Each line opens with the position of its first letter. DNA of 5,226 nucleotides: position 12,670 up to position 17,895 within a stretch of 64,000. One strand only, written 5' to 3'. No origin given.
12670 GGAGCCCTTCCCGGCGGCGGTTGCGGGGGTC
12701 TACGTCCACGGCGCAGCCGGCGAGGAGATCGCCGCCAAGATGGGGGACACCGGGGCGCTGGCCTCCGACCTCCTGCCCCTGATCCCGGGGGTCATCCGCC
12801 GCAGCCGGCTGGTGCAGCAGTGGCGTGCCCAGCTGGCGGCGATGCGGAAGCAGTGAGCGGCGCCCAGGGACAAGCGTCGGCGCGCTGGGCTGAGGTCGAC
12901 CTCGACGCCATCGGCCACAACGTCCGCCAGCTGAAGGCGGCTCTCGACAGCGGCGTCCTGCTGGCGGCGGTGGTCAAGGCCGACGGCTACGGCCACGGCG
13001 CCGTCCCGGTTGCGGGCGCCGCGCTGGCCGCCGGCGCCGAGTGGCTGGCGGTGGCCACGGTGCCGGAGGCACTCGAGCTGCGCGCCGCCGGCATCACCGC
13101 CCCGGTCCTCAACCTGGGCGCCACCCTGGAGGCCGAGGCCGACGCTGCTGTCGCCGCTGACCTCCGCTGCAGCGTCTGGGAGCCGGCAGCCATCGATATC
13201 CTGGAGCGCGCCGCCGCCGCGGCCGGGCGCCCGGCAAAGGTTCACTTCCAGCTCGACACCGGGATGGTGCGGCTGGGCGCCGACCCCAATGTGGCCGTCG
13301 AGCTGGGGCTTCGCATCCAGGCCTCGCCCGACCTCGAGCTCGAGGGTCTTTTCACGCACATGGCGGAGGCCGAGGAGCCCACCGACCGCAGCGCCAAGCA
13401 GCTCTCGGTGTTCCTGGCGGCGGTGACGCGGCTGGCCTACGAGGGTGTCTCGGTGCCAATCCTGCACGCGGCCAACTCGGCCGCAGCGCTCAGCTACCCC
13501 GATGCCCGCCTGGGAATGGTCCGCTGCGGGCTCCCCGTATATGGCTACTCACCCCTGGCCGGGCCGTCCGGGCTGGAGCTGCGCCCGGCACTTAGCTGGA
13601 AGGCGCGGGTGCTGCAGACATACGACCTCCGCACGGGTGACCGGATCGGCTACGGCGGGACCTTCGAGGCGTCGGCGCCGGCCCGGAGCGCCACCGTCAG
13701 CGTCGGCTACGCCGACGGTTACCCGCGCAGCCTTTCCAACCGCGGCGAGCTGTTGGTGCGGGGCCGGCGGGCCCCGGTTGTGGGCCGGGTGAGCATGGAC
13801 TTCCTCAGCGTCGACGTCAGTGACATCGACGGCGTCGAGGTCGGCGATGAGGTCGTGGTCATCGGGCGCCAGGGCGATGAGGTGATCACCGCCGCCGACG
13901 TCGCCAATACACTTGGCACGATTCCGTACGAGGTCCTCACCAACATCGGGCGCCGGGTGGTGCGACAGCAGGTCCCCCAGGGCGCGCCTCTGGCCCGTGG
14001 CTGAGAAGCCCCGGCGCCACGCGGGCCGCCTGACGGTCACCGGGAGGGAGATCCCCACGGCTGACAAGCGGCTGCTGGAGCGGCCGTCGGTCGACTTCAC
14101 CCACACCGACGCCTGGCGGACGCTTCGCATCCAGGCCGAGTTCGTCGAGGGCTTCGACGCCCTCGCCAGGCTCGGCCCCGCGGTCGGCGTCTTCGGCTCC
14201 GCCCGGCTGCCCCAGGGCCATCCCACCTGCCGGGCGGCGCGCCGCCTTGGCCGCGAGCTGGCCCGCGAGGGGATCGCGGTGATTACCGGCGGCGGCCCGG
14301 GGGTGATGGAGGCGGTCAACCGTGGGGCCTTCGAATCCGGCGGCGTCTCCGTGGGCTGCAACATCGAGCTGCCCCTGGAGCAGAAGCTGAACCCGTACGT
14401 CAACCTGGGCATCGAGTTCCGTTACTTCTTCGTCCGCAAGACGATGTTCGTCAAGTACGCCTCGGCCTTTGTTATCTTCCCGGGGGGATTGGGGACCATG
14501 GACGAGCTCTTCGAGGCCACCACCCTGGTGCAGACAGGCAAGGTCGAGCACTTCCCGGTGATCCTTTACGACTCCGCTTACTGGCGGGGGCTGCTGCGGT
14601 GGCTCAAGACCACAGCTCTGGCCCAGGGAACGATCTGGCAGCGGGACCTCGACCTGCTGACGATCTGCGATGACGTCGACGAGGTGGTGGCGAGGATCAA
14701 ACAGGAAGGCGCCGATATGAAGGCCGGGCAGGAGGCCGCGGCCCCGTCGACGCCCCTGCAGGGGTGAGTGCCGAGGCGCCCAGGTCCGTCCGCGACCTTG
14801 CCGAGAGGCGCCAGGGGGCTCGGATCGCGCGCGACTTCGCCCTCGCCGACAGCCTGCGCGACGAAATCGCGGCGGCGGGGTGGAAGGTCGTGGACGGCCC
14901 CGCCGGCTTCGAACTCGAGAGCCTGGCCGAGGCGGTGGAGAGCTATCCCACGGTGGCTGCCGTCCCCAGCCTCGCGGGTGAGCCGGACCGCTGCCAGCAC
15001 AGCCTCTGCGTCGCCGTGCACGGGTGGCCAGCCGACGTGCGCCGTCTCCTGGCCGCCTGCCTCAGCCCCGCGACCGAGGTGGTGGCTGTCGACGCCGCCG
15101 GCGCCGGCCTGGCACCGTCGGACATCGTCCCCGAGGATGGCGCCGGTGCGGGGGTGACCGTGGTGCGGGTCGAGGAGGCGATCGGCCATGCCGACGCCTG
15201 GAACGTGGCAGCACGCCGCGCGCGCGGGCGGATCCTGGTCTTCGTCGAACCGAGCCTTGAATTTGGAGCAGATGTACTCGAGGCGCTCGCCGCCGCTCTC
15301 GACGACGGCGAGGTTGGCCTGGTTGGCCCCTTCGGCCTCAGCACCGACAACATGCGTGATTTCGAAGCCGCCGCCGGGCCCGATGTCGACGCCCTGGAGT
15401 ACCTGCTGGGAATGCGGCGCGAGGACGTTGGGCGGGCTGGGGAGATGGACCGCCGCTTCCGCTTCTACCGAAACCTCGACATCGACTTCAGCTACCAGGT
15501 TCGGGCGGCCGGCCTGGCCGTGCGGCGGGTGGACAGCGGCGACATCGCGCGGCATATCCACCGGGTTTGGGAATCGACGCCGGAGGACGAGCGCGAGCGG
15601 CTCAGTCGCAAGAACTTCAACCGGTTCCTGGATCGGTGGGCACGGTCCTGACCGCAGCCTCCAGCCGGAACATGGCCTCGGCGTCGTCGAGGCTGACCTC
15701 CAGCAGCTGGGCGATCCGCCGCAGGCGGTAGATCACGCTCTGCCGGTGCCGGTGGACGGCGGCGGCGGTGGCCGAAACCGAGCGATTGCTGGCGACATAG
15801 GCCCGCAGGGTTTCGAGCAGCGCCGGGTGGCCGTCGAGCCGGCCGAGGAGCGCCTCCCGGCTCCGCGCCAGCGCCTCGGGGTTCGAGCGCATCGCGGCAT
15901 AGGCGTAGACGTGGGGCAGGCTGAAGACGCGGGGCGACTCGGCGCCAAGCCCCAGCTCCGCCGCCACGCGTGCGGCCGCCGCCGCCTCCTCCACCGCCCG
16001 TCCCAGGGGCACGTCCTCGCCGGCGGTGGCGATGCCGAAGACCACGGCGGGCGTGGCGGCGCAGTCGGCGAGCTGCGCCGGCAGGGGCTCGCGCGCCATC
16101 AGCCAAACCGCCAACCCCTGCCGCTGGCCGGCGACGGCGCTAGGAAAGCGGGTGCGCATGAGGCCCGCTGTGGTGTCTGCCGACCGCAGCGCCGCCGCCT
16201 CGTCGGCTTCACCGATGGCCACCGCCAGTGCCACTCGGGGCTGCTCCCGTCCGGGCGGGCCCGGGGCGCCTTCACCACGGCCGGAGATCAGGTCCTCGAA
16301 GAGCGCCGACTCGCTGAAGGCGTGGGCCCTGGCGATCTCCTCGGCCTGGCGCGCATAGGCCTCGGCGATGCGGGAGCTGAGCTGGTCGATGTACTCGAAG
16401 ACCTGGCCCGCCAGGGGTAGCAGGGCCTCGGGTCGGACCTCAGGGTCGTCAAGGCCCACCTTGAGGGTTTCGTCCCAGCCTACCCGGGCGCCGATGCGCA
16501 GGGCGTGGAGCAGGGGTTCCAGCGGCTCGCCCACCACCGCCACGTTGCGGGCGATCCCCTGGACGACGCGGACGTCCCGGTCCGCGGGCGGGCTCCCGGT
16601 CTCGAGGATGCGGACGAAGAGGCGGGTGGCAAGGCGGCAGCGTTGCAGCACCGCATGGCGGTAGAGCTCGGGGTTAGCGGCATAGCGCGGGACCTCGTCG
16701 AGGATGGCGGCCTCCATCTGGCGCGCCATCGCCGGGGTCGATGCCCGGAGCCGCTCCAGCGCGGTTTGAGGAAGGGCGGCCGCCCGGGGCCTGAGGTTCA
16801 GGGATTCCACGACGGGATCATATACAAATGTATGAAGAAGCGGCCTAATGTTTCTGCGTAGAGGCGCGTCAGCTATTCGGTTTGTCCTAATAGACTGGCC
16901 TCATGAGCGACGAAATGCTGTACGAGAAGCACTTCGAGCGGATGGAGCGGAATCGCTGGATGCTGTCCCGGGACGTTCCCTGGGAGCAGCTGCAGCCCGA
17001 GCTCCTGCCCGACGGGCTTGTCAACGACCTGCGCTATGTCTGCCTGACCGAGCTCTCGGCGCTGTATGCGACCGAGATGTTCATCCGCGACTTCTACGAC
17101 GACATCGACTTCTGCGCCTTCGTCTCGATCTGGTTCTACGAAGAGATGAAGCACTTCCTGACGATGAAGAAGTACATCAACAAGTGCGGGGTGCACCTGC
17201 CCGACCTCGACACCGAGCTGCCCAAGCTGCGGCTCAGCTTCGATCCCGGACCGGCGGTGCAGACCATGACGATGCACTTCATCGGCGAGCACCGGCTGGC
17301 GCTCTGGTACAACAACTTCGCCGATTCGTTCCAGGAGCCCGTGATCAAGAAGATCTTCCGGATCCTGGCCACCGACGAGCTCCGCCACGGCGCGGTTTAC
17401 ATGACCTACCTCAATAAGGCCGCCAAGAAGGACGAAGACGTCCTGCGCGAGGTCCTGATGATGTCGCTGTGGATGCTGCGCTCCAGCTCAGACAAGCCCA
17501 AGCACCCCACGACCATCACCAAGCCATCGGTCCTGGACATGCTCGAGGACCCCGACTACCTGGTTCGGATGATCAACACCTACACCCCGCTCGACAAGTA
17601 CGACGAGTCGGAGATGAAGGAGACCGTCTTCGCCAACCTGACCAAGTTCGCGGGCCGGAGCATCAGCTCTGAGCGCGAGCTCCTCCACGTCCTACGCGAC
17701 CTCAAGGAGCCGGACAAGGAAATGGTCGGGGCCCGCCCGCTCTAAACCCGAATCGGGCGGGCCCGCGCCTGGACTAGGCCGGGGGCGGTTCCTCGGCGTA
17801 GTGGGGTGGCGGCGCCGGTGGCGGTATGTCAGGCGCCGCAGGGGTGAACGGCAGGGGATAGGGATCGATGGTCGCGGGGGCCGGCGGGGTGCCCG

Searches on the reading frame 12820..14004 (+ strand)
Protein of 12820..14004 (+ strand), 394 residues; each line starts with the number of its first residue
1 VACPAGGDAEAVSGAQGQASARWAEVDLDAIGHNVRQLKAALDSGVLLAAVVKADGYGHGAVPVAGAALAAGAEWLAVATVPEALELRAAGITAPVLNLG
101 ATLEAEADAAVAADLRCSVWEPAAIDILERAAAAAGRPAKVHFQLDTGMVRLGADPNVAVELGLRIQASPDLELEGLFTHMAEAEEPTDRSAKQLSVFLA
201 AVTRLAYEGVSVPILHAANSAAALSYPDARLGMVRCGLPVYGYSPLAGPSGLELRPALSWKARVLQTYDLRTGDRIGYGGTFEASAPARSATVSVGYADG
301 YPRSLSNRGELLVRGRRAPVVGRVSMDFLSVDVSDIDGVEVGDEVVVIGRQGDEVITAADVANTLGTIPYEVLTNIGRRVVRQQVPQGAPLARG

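Call 15: search_protein_families(library=pfam, proteins=[window:12820-14004:+], max_evalue=0.001)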
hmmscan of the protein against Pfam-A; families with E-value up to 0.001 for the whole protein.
window:12820-14004:+ (394 aa): 2 families
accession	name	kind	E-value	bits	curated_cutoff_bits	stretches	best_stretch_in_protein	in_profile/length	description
PF01168.26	Ala_racemase_N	-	5e-65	219.7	24.1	1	26-245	1-220/220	Alanine racemase, N-terminal domain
PF00842.27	Ala_racemase_C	-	5.4e-45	152.5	25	1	257-382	1-125/127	Alanine racemase, C-terminal domain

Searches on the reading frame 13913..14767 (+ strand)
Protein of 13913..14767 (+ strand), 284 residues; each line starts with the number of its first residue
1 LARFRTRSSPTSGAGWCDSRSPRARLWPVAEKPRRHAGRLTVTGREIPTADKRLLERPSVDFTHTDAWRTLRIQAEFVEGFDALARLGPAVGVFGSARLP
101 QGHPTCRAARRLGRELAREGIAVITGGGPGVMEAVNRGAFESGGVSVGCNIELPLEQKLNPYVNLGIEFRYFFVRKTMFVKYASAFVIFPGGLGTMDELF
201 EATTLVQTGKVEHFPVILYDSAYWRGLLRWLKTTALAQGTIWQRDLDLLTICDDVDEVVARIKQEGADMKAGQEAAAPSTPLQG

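Call 15: search_protein_families(library=pfam, proteins=[window:13913-14767:+], max_evalue=0.001)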
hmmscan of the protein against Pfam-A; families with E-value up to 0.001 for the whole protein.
window:13913-14767:+ (284 aa): 2 families
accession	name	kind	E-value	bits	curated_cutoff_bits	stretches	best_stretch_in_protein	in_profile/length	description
PF03641.19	Lysine_decarbox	-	1.7e-34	119.3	27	1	132-261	1-130/131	Possible lysine decarboxylase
PF18306.6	LDcluster4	-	3e-18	66.3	26.3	1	90-203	3-114/151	SLOG cluster4 family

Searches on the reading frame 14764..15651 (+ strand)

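Call 15: search_protein_families(library=pfam, proteins=[window:14764-15651:+], max_evalue=0.001)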
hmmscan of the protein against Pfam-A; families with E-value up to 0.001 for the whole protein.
window:14764-15651:+ (295 aa): 1 family
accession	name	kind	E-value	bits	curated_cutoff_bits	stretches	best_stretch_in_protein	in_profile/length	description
PF00535.33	Glycos_transf_2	-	2.8e-05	24.6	23.3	1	128-196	52-120/168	Glycosyl transferase family 2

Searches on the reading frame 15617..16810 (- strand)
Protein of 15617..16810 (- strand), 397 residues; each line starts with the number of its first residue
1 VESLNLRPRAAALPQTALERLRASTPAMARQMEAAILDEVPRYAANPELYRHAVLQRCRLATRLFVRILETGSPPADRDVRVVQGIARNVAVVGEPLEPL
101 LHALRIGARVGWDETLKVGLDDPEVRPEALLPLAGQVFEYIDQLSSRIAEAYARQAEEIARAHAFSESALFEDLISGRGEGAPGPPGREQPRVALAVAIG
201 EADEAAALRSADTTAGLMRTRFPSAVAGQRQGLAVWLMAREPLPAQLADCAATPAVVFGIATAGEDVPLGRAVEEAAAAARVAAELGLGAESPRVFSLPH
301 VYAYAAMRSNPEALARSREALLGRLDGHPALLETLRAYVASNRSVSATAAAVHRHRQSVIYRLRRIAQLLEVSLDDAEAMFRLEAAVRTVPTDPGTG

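Call 15: search_protein_families(library=pfam, proteins=[window:15617-16810:-], max_evalue=0.001)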
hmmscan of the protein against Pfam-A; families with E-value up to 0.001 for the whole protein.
window:15617-16810:- (397 aa): 1 family
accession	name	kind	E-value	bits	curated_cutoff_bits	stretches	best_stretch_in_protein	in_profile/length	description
PF13556.12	HTH_30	-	2.5e-19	69.3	27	1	331-388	1-58/59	PucR C-terminal helix-turn-helix domain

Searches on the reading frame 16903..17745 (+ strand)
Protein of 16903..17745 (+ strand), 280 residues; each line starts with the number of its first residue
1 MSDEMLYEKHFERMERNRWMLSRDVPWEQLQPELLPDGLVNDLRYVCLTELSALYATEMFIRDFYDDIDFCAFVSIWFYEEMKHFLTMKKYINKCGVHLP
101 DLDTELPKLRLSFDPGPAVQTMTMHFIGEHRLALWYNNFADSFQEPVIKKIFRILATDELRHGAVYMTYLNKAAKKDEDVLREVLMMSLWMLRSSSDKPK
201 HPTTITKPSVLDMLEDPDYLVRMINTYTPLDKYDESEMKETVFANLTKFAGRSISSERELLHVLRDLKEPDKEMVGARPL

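Call 15: search_protein_families(library=pfam, proteins=[window:16903-17745:+], max_evalue=0.001)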
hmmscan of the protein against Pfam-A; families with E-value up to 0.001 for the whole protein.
window:16903-17745:+ (280 aa): 2 families
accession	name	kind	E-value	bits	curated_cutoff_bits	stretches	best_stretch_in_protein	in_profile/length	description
PF03405.20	FA_desaturase_2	-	0.0006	19.2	22.7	0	139-201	175-234/325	Fatty acid desaturase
PF02915.23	Rubrerythrin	-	0.00094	20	22.8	0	125-178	6-61/137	Rubrerythrin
